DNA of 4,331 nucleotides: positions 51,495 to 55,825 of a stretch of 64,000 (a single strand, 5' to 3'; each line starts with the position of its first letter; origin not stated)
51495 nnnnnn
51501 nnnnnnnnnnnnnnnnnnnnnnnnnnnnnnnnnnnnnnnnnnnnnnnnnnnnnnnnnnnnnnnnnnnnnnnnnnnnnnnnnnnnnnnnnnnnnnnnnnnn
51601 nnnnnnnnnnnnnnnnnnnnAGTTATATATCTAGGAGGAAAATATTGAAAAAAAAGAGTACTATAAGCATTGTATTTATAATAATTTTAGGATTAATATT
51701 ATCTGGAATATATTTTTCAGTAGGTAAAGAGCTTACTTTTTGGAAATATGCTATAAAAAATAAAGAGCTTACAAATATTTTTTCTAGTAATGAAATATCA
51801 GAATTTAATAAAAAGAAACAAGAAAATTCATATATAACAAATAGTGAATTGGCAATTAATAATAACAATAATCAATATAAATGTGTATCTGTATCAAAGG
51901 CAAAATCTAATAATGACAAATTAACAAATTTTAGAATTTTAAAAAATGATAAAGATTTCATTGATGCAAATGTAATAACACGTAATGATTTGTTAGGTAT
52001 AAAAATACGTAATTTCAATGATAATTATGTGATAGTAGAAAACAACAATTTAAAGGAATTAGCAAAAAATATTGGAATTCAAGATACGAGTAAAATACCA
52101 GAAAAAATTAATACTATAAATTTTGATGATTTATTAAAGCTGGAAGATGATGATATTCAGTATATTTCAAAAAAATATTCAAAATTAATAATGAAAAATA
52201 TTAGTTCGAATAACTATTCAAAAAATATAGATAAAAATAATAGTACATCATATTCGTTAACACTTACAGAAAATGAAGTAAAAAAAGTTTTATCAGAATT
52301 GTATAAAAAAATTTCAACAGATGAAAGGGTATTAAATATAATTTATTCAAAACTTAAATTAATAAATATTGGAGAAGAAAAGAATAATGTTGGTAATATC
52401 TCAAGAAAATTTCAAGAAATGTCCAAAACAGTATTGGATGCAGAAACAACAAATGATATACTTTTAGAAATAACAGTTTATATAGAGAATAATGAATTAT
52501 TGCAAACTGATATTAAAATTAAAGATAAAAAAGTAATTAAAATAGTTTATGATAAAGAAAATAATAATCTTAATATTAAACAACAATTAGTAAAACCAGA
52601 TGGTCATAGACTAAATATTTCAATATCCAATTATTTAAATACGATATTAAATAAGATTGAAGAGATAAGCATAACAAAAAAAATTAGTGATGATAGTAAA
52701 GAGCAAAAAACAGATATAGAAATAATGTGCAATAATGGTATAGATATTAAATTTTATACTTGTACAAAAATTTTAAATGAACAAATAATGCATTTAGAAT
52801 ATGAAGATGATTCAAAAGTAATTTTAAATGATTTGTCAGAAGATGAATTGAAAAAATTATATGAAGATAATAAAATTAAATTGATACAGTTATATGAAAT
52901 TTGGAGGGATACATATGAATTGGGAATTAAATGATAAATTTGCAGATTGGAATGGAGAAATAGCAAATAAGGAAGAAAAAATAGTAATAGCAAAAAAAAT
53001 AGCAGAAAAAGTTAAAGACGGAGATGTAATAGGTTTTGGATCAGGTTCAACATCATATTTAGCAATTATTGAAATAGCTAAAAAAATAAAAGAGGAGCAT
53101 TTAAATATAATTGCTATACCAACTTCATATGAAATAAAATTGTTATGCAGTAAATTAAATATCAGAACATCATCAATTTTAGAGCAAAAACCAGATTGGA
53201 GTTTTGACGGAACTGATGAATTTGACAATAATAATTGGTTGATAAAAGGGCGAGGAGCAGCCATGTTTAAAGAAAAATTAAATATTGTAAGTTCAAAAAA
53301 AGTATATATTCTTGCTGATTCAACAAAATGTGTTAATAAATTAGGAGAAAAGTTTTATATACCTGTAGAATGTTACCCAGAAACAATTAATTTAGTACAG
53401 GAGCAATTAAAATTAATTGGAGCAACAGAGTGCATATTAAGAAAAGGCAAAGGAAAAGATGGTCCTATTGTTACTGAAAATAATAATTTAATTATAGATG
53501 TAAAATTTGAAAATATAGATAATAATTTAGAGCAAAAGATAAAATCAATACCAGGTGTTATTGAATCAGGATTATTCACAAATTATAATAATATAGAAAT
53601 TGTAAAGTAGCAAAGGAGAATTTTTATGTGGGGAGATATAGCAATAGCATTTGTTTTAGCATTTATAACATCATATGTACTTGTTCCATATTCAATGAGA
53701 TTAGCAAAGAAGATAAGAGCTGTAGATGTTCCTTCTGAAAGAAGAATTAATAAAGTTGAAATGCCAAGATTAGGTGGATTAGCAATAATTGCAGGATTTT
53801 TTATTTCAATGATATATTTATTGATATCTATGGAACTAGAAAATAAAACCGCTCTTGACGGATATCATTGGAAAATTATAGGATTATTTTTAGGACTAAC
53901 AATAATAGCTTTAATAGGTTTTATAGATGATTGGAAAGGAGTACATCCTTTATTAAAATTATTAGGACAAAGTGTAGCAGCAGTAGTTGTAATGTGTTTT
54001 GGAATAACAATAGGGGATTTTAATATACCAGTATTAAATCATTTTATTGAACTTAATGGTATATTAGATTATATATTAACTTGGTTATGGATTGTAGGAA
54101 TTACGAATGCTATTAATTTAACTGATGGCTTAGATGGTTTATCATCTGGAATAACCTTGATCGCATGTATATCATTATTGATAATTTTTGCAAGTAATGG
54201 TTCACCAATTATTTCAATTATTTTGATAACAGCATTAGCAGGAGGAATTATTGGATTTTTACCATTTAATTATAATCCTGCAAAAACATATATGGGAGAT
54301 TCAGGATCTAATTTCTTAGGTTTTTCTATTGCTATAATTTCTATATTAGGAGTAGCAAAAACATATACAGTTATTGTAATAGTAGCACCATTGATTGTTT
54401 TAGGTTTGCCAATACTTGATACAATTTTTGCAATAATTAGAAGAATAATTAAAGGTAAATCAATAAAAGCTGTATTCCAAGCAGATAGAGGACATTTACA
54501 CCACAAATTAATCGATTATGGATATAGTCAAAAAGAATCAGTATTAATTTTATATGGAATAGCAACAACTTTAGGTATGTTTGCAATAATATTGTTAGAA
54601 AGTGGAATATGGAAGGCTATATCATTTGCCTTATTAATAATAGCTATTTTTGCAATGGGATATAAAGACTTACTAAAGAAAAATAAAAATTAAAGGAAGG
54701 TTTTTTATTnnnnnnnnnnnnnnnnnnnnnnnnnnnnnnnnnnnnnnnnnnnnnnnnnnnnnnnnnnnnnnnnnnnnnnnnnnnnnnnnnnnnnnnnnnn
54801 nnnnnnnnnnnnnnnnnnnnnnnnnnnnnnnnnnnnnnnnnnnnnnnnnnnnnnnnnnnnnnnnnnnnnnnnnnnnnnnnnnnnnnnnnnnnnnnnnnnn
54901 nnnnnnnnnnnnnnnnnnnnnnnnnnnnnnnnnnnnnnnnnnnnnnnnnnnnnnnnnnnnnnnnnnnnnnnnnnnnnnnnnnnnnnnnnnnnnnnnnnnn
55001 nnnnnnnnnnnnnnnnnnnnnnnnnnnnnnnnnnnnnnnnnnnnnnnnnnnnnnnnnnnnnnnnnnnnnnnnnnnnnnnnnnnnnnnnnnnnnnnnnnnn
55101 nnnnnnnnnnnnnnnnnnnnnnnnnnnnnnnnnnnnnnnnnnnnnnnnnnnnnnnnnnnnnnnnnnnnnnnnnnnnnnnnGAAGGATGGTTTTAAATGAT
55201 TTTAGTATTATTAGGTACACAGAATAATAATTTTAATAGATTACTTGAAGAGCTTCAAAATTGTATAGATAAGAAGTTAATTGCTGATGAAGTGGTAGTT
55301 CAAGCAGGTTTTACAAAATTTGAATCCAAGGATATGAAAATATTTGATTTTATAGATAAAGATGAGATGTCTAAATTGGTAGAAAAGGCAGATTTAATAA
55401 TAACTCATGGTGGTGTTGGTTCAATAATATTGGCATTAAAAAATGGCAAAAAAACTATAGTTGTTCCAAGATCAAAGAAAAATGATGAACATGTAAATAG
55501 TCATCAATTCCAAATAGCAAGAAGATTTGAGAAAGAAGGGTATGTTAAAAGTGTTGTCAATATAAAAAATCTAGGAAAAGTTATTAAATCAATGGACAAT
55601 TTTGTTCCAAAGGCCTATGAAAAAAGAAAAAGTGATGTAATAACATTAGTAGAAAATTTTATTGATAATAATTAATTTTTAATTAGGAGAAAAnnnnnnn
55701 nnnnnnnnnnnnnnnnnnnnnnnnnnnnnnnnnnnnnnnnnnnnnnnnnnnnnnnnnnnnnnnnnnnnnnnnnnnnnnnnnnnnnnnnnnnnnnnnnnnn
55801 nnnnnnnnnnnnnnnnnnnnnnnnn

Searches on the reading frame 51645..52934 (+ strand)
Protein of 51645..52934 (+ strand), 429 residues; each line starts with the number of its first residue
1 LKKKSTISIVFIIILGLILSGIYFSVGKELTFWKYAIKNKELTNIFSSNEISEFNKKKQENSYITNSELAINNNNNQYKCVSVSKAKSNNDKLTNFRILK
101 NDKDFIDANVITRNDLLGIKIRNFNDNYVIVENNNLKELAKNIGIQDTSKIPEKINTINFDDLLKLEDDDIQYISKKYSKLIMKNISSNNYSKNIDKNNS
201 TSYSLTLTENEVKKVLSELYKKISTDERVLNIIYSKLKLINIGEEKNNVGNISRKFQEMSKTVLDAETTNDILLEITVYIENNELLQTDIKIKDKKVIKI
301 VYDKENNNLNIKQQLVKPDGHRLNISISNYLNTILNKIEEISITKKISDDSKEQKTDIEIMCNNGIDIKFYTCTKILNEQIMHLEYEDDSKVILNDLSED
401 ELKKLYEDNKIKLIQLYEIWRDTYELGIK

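Call 61: search_protein_families(library=pfam, proteins=[window:51645-52934:+], max_evalue=0.00001)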
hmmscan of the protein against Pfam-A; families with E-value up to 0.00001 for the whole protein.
window:51645-52934:+ (429 aa): 1 family
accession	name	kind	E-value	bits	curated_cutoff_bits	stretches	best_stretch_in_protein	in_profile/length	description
PF20224.3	DUF6583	-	9.5e-06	25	27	0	5-407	4-453/473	Family of unknown function (DUF6583)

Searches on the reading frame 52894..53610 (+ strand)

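Call 61: search_protein_families(library=pfam, proteins=[window:52894-53610:+], max_evalue=0.00001)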
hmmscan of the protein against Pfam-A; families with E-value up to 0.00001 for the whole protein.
window:52894-53610:+ (238 aa): 2 families
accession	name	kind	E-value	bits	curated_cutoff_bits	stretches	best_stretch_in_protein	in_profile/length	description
PF06026.20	Rib_5-P_isom_A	-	2.2e-45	154.8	26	1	74-233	2-164/173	Ribose 5-phosphate isomerase A (phosphoriboisomerase A)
PF00455.28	DeoRC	-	1.2e-07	32.2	31.8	0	25-73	2-47/160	DeoR C terminal sensor domain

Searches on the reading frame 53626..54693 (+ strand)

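Call 61: search_protein_families(library=pfam, proteins=[window:53626-54693:+], max_evalue=0.00001)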
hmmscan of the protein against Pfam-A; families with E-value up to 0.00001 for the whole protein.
window:53626-54693:+ (355 aa): 1 family
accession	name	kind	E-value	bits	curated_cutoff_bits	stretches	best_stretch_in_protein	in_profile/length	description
PF00953.26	Glycos_transf_4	-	3.3e-41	141.4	27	1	85-242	2-159/160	Glycosyl transferase family 4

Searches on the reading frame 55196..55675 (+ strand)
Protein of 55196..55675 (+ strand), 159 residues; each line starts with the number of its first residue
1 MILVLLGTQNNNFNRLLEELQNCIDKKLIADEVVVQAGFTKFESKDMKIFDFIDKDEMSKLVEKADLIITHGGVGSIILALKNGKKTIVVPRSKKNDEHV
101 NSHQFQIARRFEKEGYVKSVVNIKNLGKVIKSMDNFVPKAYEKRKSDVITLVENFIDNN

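Call 62: search_protein_families(library=pfam, proteins=[window:55196-55675:+], max_evalue=0.00001)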
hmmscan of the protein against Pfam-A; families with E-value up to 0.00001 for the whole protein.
window:55196-55675:+ (159 aa): 1 family
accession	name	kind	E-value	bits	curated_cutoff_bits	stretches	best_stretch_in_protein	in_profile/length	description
PF04101.22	Glyco_tran_28_C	-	3.2e-20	73.3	22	1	1-146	1-153/166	Glycosyltransferase family 28 C-terminal domain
